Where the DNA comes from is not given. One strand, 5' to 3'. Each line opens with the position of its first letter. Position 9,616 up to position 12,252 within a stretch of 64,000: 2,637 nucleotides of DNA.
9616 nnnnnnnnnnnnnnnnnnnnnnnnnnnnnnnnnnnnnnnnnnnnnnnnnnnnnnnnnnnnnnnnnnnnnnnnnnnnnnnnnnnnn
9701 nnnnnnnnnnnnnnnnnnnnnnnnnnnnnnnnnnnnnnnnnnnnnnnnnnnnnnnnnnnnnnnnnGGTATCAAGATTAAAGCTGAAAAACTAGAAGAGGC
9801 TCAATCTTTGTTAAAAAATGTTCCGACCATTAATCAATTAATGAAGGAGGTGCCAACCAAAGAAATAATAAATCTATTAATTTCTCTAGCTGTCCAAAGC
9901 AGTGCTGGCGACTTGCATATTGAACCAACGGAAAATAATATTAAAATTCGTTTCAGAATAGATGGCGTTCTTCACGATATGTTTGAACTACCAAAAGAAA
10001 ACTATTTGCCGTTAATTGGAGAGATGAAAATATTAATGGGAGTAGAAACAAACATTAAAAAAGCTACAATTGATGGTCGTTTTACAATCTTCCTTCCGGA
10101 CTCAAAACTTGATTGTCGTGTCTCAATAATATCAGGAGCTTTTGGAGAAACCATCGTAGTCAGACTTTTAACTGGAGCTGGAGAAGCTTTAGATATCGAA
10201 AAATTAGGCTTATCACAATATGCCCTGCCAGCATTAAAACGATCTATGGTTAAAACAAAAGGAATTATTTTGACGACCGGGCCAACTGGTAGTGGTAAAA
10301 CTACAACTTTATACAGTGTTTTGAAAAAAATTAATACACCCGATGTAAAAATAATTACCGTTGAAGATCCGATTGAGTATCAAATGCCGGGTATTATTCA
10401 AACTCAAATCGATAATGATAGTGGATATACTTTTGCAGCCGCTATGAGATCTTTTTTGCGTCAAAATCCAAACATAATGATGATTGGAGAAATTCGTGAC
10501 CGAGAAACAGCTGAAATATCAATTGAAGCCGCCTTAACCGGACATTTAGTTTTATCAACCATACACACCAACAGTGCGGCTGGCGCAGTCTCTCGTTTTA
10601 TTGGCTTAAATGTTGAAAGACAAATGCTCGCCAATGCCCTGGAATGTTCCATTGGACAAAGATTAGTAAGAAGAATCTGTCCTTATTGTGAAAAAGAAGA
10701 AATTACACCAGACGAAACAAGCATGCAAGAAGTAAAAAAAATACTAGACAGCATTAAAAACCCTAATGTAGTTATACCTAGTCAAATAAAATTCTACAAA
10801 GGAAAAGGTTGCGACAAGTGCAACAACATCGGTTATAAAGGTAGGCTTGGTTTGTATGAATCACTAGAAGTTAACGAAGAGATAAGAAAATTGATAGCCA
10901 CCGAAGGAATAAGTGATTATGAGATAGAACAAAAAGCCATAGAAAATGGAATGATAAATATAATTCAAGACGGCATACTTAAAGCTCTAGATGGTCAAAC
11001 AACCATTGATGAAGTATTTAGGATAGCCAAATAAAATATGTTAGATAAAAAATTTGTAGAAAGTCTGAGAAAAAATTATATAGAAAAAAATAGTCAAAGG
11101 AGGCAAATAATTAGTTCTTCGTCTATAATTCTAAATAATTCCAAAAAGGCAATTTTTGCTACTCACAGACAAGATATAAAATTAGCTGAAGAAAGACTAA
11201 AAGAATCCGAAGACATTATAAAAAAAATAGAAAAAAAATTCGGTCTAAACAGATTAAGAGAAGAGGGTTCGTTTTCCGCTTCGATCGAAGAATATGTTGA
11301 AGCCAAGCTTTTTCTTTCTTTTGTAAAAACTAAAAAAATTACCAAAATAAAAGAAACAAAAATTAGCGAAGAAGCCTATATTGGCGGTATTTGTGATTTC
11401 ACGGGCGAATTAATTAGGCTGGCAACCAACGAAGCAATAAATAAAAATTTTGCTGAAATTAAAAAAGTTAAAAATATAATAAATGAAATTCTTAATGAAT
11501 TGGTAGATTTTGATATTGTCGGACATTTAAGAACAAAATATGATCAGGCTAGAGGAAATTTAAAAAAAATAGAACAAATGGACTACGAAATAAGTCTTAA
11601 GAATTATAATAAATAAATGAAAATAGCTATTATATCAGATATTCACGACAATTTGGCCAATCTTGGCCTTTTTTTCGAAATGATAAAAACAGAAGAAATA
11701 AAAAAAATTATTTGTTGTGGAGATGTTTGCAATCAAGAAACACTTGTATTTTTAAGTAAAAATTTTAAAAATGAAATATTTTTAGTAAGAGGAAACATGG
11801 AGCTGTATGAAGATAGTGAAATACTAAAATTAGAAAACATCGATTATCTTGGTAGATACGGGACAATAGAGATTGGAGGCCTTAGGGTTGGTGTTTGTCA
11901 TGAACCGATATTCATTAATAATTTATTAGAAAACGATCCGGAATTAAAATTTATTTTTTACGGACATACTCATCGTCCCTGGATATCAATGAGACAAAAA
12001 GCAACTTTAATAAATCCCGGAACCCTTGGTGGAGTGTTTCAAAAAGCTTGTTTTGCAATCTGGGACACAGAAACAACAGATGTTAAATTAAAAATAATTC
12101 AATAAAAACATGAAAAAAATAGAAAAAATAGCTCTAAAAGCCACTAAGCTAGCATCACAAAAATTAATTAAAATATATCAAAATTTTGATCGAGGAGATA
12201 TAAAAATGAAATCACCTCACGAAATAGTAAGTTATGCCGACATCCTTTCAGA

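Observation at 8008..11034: PilB assembly ATPase is an in-frame tandem duplication (two complete ATPase cores, each with its own Cys4 site)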

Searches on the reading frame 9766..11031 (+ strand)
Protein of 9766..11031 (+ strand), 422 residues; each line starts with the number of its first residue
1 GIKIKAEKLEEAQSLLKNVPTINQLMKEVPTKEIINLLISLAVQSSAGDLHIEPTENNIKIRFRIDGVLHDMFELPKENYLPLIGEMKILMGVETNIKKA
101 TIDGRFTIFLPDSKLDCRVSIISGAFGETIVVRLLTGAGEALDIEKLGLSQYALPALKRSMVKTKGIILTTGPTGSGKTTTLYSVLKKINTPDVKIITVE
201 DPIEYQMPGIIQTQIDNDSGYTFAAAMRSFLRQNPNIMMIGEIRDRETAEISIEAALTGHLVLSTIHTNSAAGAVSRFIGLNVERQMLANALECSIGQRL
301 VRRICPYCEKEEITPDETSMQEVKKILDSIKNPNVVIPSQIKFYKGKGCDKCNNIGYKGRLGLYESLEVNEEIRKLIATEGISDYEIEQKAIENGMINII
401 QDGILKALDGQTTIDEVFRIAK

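Call 80: search_protein_families(library=ncbifam, proteins=[window:9766-11031:+], max_evalue=1e-20)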
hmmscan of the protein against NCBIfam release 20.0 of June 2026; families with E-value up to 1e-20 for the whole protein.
window:9766-11031:+ (422 aa): 8 families
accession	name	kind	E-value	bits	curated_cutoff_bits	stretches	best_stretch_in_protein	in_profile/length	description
TIGR02533.1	type_II_gspE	equivalog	8.4e-131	437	630.25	1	12-420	87-485/486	type II secretion system ATPase GspE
TIGR02538.1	type_IV_pilB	equivalog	3.4e-119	399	675.65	1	18-420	168-561/564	type IV-A pilus assembly ATPase PilB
NF007755.0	PRK10436.1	equivalog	8.1e-116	387.4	617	1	6-420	60-458/465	type II secretion system protein GspE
NF053534.1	T4PilAsmATPsTfpB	equivalog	2.2e-104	349.9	850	1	32-421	202-582/584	type IV pilus assembly ATPase TfpB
NF041000.1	ATPase_ComGA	equivalog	6.1e-69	232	300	1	38-302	3-266/267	competence type IV pilus ATPase ComGA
TIGR01420.1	pilT_fam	subfamily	2.8e-47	161.6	319.1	1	36-303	3-270/343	PilT/PilU family type 4a pilus ATPase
TIGR02525.1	plasmid_TraJ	equivalog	1.4e-28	99.9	368.3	1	155-282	139-273/372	plasmid transfer ATPase TraJ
TIGR02524.1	dot_icm_DotB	equivalog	1.2e-21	77.3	463.3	1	149-293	117-271/358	Dot/Icm type IV secretion system ATPase DotB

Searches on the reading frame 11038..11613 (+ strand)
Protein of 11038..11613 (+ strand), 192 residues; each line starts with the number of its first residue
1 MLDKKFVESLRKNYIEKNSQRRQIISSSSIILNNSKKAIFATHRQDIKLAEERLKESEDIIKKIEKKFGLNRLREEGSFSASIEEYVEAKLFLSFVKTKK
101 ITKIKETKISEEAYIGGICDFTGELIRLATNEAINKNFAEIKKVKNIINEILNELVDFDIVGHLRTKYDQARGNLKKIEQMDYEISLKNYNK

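Call 8: search_protein_families(library=pfam, proteins=[window:11038-11613:+], max_evalue=0.001)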
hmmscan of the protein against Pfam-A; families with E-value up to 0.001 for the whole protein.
window:11038-11613:+ (192 aa): 1 family
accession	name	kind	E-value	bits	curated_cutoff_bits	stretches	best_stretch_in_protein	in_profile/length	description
PF01997.21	Translin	-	1e-20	75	25.9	1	20-188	2-204/205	Translin family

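Call 63: search_protein_families(library=ncbifam, proteins=[window:11038-11613:+], max_evalue=0.001)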
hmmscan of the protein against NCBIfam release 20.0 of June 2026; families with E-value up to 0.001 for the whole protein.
window:11038-11613:+ (192 aa): 6 families
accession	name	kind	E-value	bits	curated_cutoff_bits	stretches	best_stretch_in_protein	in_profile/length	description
NF011161.0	PRK14562.1-6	equivalog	7.1e-25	87.5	228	1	5-177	16-192/218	haloacid dehalogenase superfamily protein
NF011157.0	PRK14562.1-2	equivalog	1.9e-22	80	238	1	7-179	5-177/191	haloacid dehalogenase superfamily protein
NF011160.0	PRK14562.1-5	equivalog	5.3e-17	62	291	1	6-177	7-183/213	haloacid dehalogenase superfamily protein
NF011159.0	PRK14562.1-4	equivalog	1.8e-12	47.3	269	1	12-178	10-176/198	haloacid dehalogenase superfamily protein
NF011158.0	PRK14562.1-3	equivalog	1.4e-10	41.3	359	1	8-177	7-185/210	haloacid dehalogenase superfamily protein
NF011156.0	PRK14562.1-1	equivalog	2.3e-07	31.1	308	1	4-176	10-186/200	haloacid dehalogenase superfamily protein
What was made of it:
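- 11038..12105 (+): Downstream co-directional translin-like (11038-11616) and YfcE-type phosphodiesterase (11617-12105) genes, tightly packed with the ATPase gene. Annotated by Pfam and NCBIfam (calls 8, 63).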

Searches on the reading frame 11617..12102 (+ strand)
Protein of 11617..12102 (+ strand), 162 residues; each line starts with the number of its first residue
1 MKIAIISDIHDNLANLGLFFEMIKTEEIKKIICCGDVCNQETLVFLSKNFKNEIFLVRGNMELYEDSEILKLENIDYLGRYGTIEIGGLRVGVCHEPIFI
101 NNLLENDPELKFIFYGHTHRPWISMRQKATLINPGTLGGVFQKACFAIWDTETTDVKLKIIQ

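Call 63: search_protein_families(library=ncbifam, proteins=[window:11617-12102:+], max_evalue=0.001)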
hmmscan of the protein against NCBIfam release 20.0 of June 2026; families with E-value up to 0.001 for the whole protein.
window:11617-12102:+ (162 aa): 2 families
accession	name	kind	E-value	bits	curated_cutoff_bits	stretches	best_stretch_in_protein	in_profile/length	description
TIGR00040.1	yfcE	subfamily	6.9e-19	68.5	56.25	1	1-153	1-152/158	YfcE family phosphodiesterase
NF006988.0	PRK09453.1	equivalog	1.4e-15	57.6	117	1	1-153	1-164/183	phosphodiesterase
